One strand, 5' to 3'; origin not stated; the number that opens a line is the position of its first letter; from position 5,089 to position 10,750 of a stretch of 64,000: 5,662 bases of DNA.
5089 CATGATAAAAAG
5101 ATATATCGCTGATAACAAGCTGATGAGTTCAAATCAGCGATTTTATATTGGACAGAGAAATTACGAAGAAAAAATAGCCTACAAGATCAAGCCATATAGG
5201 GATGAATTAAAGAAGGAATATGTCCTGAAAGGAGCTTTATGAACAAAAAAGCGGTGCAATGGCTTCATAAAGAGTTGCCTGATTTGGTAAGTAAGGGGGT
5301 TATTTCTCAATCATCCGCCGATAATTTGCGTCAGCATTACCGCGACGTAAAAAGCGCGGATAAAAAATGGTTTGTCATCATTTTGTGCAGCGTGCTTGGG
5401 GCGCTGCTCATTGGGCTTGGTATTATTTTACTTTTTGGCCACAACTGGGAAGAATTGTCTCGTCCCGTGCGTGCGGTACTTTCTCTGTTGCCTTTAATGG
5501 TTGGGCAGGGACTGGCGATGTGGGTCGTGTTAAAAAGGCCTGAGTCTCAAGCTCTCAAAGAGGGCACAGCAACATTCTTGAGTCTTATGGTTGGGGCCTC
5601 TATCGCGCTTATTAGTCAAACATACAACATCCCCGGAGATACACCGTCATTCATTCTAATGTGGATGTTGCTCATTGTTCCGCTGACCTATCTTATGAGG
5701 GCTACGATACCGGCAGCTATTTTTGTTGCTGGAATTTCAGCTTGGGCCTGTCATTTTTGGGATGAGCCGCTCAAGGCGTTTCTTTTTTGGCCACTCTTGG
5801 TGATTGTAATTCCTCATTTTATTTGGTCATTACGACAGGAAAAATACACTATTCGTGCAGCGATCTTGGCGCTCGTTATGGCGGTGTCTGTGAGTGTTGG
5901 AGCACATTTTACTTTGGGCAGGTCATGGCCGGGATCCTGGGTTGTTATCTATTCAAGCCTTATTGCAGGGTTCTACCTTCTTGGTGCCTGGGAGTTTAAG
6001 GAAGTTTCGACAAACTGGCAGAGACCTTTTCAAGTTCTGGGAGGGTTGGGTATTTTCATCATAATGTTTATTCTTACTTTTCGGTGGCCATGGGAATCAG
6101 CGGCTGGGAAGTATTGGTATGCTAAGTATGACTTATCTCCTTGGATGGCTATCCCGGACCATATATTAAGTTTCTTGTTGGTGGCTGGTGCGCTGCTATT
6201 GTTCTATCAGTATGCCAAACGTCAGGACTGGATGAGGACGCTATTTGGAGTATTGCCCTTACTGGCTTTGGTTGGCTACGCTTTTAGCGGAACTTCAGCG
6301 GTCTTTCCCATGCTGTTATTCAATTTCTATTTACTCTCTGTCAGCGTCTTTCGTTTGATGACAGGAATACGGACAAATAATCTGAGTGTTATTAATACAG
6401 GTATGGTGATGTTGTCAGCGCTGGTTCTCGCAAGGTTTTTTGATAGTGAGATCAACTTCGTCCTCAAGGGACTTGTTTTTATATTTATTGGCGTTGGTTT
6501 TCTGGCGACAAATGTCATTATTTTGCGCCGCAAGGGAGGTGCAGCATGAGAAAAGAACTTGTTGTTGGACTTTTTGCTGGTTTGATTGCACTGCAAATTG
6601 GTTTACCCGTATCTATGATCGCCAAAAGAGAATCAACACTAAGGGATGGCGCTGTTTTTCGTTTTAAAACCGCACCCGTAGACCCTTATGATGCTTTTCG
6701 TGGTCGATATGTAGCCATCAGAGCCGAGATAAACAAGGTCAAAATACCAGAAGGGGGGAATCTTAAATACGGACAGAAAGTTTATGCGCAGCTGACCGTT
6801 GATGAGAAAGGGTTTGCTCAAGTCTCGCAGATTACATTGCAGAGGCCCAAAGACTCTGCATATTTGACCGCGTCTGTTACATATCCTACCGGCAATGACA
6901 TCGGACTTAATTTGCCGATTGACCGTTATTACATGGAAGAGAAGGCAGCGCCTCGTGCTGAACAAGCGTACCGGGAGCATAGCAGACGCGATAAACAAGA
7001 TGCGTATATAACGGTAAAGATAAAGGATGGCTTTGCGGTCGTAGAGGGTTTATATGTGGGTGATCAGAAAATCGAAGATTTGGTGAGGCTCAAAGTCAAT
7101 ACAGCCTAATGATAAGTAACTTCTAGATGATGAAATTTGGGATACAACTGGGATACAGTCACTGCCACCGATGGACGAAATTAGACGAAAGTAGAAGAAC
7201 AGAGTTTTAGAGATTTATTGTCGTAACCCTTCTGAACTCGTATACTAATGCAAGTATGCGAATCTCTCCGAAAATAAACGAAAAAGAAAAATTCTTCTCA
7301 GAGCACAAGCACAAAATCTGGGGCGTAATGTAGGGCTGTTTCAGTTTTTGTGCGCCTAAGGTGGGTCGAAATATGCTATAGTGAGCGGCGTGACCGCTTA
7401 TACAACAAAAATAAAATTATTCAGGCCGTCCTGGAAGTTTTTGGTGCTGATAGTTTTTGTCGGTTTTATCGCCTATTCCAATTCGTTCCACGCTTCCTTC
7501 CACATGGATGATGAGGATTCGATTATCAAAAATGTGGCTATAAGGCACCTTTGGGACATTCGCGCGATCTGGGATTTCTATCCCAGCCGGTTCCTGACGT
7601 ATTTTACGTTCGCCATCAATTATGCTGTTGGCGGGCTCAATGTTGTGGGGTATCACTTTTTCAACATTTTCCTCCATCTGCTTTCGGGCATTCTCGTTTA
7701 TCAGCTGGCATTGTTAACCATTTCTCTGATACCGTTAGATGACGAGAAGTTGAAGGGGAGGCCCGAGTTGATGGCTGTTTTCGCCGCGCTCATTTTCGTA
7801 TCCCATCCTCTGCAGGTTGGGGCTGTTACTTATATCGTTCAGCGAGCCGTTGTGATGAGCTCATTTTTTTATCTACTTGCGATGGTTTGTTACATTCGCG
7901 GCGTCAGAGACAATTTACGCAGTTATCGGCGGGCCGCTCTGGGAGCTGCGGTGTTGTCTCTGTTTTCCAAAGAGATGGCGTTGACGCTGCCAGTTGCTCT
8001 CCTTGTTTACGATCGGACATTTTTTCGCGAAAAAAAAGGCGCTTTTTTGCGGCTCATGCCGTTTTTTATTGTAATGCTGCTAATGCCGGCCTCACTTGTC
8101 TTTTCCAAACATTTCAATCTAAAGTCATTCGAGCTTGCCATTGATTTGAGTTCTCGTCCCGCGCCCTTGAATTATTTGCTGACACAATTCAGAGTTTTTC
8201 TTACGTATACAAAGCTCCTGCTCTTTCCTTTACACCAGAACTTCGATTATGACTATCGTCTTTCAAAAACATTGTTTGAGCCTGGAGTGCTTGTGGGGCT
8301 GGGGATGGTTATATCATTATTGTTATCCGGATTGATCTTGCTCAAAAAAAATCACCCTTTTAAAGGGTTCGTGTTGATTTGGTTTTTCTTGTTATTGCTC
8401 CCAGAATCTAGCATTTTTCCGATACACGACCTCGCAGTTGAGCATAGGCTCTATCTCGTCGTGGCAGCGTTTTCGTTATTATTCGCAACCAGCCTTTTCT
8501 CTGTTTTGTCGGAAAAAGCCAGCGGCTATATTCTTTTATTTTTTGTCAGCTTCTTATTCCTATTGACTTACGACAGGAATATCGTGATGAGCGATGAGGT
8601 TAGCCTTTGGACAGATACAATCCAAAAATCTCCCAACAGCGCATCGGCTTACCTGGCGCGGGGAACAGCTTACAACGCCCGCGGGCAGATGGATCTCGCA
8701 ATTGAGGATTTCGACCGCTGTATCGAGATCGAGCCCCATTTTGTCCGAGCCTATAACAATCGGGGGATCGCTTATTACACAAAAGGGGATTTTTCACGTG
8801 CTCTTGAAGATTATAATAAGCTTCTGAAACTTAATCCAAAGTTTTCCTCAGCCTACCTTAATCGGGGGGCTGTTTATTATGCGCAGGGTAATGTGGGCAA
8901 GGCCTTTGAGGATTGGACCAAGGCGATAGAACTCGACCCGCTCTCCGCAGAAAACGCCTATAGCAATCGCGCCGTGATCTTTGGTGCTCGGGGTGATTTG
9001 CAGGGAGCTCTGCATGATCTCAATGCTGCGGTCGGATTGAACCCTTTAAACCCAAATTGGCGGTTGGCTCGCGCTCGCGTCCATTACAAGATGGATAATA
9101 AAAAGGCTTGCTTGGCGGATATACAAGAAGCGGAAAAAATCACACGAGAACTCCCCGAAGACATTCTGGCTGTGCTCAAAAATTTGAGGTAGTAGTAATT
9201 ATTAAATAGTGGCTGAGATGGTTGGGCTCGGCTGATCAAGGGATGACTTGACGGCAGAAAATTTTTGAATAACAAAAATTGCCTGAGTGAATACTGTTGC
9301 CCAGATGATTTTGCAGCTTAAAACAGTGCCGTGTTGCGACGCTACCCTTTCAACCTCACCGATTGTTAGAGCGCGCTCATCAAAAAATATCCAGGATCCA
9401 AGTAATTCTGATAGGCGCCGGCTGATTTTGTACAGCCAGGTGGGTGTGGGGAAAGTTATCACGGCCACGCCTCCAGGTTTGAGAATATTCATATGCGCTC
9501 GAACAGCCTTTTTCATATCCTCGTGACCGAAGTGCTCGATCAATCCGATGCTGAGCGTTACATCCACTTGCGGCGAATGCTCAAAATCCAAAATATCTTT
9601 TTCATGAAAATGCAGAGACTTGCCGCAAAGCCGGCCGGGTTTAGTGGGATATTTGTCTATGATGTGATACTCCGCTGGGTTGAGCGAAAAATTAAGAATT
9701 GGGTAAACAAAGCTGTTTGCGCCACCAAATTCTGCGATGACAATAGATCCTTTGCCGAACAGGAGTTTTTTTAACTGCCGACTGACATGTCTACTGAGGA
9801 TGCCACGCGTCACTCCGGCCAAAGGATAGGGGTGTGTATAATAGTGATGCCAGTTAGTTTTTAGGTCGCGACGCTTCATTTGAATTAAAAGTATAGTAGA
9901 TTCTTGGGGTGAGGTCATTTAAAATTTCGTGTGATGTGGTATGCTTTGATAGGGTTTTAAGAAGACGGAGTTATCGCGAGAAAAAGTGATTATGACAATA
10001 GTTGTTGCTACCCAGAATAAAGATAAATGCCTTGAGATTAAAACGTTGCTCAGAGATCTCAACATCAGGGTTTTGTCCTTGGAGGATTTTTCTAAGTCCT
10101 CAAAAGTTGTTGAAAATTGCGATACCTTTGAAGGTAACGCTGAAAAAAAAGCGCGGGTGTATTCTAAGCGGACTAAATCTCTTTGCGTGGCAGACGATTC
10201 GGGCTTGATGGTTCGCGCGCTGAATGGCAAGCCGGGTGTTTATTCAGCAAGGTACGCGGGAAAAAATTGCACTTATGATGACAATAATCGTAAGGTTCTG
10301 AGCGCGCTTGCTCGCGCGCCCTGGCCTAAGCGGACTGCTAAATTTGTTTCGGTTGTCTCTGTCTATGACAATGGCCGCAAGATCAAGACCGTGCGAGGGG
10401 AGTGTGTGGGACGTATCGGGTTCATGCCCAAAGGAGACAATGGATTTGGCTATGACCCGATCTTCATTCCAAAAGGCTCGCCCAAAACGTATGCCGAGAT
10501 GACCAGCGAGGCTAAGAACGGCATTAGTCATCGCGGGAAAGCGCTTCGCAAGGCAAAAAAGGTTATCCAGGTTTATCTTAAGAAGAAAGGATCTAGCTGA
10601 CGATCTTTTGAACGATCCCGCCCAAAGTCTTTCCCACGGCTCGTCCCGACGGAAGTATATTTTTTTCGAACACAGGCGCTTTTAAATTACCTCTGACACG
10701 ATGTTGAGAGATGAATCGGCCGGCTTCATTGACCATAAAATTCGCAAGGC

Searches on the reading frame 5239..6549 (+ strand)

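Call 40: search_protein_families(library=pfam, proteins=[window:5239-6549:+], max_evalue=0.0001)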
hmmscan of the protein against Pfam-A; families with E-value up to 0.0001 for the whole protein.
window:5239-6549:+ (436 aa): 1 family
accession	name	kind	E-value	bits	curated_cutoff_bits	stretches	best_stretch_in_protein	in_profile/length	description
PF09925.14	DUF2157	-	2.7e-35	121.7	32.4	1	15-157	2-144/146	Predicted membrane protein (DUF2157)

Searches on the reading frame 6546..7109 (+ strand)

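Call 40: search_protein_families(library=pfam, proteins=[window:6546-7109:+], max_evalue=0.0001)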
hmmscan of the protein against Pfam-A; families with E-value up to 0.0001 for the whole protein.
window:6546-7109:+ (187 aa): 1 family
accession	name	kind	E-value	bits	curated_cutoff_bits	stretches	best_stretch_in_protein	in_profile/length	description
PF14345.11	GDYXXLXY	-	1.6e-28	99.8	27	1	17-169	1-153/153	GDYXXLXY protein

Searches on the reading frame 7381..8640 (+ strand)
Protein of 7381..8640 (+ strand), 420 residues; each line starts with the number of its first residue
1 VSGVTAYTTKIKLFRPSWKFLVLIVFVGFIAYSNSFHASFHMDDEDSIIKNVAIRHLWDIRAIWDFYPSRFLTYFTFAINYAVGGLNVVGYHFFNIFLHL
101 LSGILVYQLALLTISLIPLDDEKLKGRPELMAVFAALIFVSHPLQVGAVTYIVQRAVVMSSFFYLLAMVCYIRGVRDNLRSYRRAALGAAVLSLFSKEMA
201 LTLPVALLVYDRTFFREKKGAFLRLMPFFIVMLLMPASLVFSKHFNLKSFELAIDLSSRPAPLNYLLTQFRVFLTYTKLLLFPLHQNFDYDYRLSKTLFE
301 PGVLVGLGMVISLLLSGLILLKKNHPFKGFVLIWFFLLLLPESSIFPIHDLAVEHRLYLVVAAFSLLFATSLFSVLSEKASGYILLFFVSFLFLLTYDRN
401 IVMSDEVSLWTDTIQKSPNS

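Call 17: search_protein_families(library=pfam, proteins=[window:7381-8580:+], max_evalue=10)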
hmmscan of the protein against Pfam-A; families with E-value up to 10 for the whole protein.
window:7381-8580:+ (400 aa): 0 families

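Call 83: search_protein_representatives(protein=window:7381-8640:+)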
Query: 420 residues. Proteins with E-value up to 0.001 (for the whole library): 50673; up to 1e-10: 23778; up to 1e-30: 6920. The best 150 are listed.
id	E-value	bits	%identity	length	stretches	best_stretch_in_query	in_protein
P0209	1.1e-251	851.4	100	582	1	23-420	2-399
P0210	1.0e-105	370.7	47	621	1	19-419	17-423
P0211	3.1e-88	313.1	42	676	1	20-419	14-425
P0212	9.7e-88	311.5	39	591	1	7-419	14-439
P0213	2.8e-87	310.0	44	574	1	11-417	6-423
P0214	1.3e-86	307.8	43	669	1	14-419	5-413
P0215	6.3e-86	305.5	42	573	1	20-419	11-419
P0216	4.7e-85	302.7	42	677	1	21-419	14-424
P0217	2.8e-84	300.1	42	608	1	18-419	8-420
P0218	3.5e-84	299.8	42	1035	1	23-419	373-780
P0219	6.8e-84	298.9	43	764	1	23-419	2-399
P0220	4.4e-83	296.2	39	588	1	24-419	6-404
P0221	2.5e-82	293.7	41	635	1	29-419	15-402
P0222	4.4e-82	292.9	40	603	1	18-419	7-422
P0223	5.9e-82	292.5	41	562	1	21-419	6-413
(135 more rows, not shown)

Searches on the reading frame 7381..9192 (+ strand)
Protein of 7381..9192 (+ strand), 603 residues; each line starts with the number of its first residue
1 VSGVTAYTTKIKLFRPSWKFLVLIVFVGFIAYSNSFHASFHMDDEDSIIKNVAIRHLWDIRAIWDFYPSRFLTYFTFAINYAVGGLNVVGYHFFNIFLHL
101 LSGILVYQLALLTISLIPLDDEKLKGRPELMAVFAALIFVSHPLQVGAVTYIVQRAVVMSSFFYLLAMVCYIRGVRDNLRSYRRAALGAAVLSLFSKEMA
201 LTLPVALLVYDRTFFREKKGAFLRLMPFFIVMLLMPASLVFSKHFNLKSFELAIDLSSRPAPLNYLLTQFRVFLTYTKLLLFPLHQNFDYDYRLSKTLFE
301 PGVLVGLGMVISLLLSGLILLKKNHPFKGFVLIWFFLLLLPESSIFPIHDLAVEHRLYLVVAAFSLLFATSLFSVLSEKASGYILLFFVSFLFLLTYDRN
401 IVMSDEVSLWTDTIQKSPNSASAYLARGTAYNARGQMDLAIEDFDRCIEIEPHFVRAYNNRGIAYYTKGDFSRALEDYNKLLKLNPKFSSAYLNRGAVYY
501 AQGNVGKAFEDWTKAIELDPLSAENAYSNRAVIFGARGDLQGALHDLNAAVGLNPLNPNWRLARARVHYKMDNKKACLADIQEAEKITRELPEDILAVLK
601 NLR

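Call 6: search_protein_families(library=pfam, proteins=[window:7381-9192:+], max_evalue=0.01)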
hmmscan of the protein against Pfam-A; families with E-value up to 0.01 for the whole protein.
window:7381-9192:+ (603 aa): 16 families
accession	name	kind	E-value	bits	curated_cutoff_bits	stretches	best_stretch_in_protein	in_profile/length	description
PF00515.34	TPR_1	-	4.6e-33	112.1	27.8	4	456-488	2-34/34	Tetratricopeptide repeat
PF13414.12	TPR_11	-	3.8e-26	90.9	26.8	3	464-503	3-42/42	TPR repeat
PF07719.23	TPR_2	-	4.3e-26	89.3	27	2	456-487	2-33/34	Tetratricopeptide repeat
PF13431.12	TPR_17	-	1.2e-19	69.3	24.4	2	478-508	2-32/34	Tetratricopeptide repeat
PF13181.12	TPR_8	-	5.2e-19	67.2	25.7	2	455-487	1-33/34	Tetratricopeptide repeat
PF13432.12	TPR_16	-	1.1e-18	67.7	32.7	1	461-520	3-62/65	Tetratricopeptide repeat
PF13371.12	TPR_9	-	3.3e-16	59.5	35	2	464-526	4-65/73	Tetratricopeptide repeat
PF13428.12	TPR_14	-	8.8e-13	48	23.5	0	422-461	2-41/44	Tetratricopeptide repeat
PF13424.12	TPR_12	-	1.6e-11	44.6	30.1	2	421-484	3-74/77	Tetratricopeptide repeat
PF14559.12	TPR_19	-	6.7e-10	39.6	25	1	468-508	4-44/68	Tetratricopeptide repeat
PF13174.12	TPR_6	-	8.4e-08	32.8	26.3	0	423-452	2-31/33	Tetratricopeptide repeat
PF13374.12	TPR_10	-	2.3e-07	31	27.5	0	456-478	3-25/42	Tetratricopeptide repeat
PF12569.14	NatA_aux_su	-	0.00014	21.4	33.3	0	422-486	195-257/515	N-terminal acetyltransferase A, auxiliary subunit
PF10300.15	Iml2-TPR_39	-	0.0037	16.5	22.2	1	399-502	242-349/467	Iml2/Tetratricopeptide repeat protein 39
PF12895.13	ANAPC3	-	0.0069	17.1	27.2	0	517-580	17-78/82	Anaphase-promoting complex, cyclosome, subunit 3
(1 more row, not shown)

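Call 52: search_protein_families(library=ncbifam, proteins=[window:7381-9192:+], max_evalue=0.001)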
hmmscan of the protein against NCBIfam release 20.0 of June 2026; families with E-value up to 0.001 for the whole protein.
window:7381-9192:+ (603 aa): 16 families
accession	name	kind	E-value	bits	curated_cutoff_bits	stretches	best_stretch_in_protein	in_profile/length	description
NF008391.2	PRK11189.1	equivalog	3e-17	63.1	250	1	419-514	63-158/297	lipoprotein NlpI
TIGR00990.1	3a0801s09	subfamily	1.2e-16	60.5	757.25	2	418-520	328-430/615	mitochondrial import receptor subunit TOM70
TIGR02521.1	type_IV_pilW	equivalog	6e-16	58.7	154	1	418-583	27-194/234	type IV pilus biogenesis/stability protein PilW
NF040959.1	MamA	equivalog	5.7e-15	55.3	200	2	412-480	130-198/204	magnetosome protein MamA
TIGR02917.1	PEP_TPR_lipo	equivalog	1.4e-14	52.9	312.2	1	413-590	117-293/899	XrtA/PEP-CTERM system TPR-repeat protein PrsT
NF047558.1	TPR_END_plus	domain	4.6e-13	48.9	32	0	491-524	1-34/56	TPR end-of-group domain-containing protein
NF033762.1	social_mot_Tgl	equivalog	1.1e-11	44.5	225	1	457-543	138-223/252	social motility TPR repeat lipoprotein Tgl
NF033758.1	gliding_GltE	equivalog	1.2e-11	44.2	225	2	414-482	283-352/411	adventurous gliding motility TPR repeat lipoprotein GltE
NF002725.1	PRK02603.1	equivalog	1.9e-11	44.3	143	1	413-507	27-124/173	photosystem I assembly protein Ycf3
NF007302.0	PRK09782.1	equivalog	1.9e-10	39.4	1223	1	499-595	589-680/990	phage receptor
NF047371.1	FlcA_CTERM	equivalog_domain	1.5e-09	36.9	300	2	479-576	428-525/646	periplasmic flagellar collar protein FlcA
NF033920.0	C39_PA2778_fam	equivalog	1.9e-08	34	150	1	407-485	176-254/255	PA2778 family cysteine peptidase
TIGR02552.1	LcrH_SycD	equivalog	3.3e-07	30.1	104.8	1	463-567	26-129/136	SycD/LcrH family type III secretion system chaperone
NF047507.1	TPR_BatC_Lepto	exception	6.3e-07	29.1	175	1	427-492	64-133/214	TPR repeat-containing protein BatC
TIGR04510.1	mod_pep_cyc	subfamily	3.8e-05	22.4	400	0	456-517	400-460/814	putative peptide modification system cyclase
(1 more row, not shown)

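Call 86: search_protein_families(library=pfam, alignment_id=A6, max_evalue=0.001)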
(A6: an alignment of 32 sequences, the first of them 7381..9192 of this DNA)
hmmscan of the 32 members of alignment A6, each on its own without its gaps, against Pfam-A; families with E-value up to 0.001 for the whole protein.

A. member 1, window:7381-9192:+ (603 aa): 13 families
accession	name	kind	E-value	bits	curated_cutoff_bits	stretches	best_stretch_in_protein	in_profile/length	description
PF00515.34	TPR_1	-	4.6e-33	112.1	27.8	3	456-488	2-34/34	Tetratricopeptide repeat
PF13414.12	TPR_11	-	3.8e-26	90.9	26.8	3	464-503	3-42/42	TPR repeat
PF07719.23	TPR_2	-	4.3e-26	89.3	27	2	456-487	2-33/34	Tetratricopeptide repeat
PF13431.12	TPR_17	-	1.2e-19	69.3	24.4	1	478-508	2-32/34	Tetratricopeptide repeat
PF13181.12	TPR_8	-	5.2e-19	67.2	25.7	2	455-487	1-33/34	Tetratricopeptide repeat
PF13432.12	TPR_16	-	1.1e-18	67.7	32.7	1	461-520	3-62/65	Tetratricopeptide repeat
PF13371.12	TPR_9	-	3.3e-16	59.5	35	1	464-526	4-65/73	Tetratricopeptide repeat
PF13428.12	TPR_14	-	8.8e-13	48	23.5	0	422-461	2-41/44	Tetratricopeptide repeat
PF13424.12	TPR_12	-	1.6e-11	44.6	30.1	1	421-484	3-74/77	Tetratricopeptide repeat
PF14559.12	TPR_19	-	6.7e-10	39.6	25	0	468-508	4-44/68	Tetratricopeptide repeat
PF13174.12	TPR_6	-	8.4e-08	32.8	26.3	0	423-452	2-31/33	Tetratricopeptide repeat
PF13374.12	TPR_10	-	2.3e-07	31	27.5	0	456-478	3-25/42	Tetratricopeptide repeat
PF12569.14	NatA_aux_su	-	0.00014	21.4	33.3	0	422-486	195-257/515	N-terminal acetyltransferase A, auxiliary subunit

B. families by the number of members that match (of 32 scanned): 47 families (the first 25 are shown)
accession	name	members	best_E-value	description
PF00515.34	TPR_1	32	2.2e-63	Tetratricopeptide repeat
PF13414.12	TPR_11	31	1.2e-64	TPR repeat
PF07719.23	TPR_2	31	4e-53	Tetratricopeptide repeat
PF13181.12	TPR_8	31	8.3e-46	Tetratricopeptide repeat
PF13431.12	TPR_17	31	2.8e-42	Tetratricopeptide repeat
PF13432.12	TPR_16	30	5.7e-40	Tetratricopeptide repeat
PF13424.12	TPR_12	30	7.5e-38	Tetratricopeptide repeat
PF13428.12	TPR_14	30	1.1e-28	Tetratricopeptide repeat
PF14559.12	TPR_19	27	6.9e-31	Tetratricopeptide repeat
PF13371.12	TPR_9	27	2e-21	Tetratricopeptide repeat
PF13374.12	TPR_10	21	2.9e-29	Tetratricopeptide repeat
PF13174.12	TPR_6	18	1.7e-18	Tetratricopeptide repeat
PF13176.12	TPR_7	12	2.1e-23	Tetratricopeptide repeat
PF23914.1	TPR_CcmH_CycH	11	1.1e-15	Cytochrome c-type biogenesis protein H TPR domain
PF12569.14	NatA_aux_su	7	2.9e-08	N-terminal acetyltransferase A, auxiliary subunit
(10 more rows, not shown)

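Call 87: search_solved_structures(query=A6, max_evalue=0.01)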
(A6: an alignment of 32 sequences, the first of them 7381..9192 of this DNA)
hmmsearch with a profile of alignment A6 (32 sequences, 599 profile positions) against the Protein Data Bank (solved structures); distinct sequences matched with E-value up to 0.01: 431 (the best 60 are shown).
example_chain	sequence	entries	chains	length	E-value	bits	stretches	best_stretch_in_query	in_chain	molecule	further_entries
9qhb_A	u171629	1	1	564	6.3e-176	589.7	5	423-566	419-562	Engineered tetratricopeptide repeat protein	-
8bu0_A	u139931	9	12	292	4.3e-134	451.6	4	418-559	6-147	Consensus tetratricopeptide repeat protein | Crystal structure of an 8-repeat consensus TPR superhelix with Zinc. | Monomer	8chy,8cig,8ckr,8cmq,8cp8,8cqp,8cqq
9qhc_A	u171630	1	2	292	3.2e-99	336.4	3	418-558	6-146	Engineered tetratricopeptide repeat protein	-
7yeh_B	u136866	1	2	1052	5.2e-80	272.9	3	415-581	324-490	UDP-N-acetylglucosamine--peptide N-acetylglucosaminyltransferase 110 kDa subunit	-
7yea_A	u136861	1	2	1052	1.8e-79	271.1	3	415-581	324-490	UDP-N-acetylglucosamine--peptide N-acetylglucosaminyltransferase 110 kDa subunit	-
7ntf_A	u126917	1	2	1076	9.6e-77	262.2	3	415-581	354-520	Isoform 1 of UDP-N-acetylglucosamine--peptide N-acetylglucosaminyltransferase 110 kDa subu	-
7y4i_A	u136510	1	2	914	3e-68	234.1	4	423-547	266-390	Probable UDP-N-acetylglucosamine--peptide N-acetylglucosaminyltransferase SPINDLY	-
1w3b_A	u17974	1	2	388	7.6e-66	226.2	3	415-563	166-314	UDP-N-ACETYLGLUCOSAMINE--PEPTIDE N-ACETYLGLUCOSAMINYLTRANSFERASE 110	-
6eou_A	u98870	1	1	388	1.2e-65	225.5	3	415-565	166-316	UDP-N-acetylglucosamine--peptide N-acetylglucosaminyltransferase 110 kDa subunit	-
8dtf_A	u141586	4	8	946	2.4e-64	221.2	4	423-547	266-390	Probable UDP-N-acetylglucosamine--peptide N-acetylglucosaminyltransferase SPINDLY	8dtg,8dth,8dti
7qdr_B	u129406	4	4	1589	6.8e-50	173.5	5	409-536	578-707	Tetratricopeptide repeat protein 37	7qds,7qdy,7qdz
9g8o_B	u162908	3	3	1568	1.8e-49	172.1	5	409-536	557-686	Superkiller complex protein 3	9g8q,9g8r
5khu_F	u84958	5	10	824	5.4e-48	167.2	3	409-582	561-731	Cell division cycle protein 27 homolog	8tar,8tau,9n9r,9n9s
9yr4_A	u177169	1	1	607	6.7e-45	157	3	407-524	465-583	Mitochondrial import receptor subunit TOM70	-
7dhg_C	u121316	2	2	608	8.2e-45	156.7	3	408-524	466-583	Mitochondrial import receptor subunit TOM70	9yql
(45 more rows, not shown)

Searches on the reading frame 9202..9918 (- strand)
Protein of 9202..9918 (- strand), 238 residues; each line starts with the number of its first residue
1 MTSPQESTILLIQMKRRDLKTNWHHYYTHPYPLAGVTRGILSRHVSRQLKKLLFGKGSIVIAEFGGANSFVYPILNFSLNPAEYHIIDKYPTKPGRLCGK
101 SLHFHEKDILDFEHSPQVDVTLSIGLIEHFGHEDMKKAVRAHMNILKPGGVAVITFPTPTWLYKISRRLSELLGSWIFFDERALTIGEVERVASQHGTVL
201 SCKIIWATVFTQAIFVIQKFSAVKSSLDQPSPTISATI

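Call 40: search_protein_families(library=pfam, proteins=[window:9202-9918:-], max_evalue=0.0001)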
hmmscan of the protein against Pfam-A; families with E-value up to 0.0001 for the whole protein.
window:9202-9918:- (238 aa): 2 families
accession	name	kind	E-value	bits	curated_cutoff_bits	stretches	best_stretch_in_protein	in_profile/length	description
PF08241.18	Methyltransf_11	-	6.5e-05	23.9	21.2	0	102-154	44-95/95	Methyltransferase domain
PF08242.18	Methyltransf_12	-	8.2e-05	23.7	30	0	88-151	27-97/98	Methyltransferase domain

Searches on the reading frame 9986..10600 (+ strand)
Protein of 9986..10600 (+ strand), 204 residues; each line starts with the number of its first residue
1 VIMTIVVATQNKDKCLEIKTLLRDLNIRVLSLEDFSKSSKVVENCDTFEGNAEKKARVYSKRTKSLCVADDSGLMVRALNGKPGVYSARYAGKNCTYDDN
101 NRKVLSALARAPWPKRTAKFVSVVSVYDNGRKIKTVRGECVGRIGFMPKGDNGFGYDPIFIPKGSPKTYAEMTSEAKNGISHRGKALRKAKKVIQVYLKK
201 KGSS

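Call 40: search_protein_families(library=pfam, proteins=[window:9986-10600:+], max_evalue=0.0001)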
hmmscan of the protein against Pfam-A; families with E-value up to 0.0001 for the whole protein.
window:9986-10600:+ (204 aa): 1 family
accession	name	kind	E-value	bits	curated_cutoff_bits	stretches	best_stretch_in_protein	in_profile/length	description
PF01725.21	Ham1p_like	-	5e-63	212.8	22.5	1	5-192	1-185/186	Ham1 family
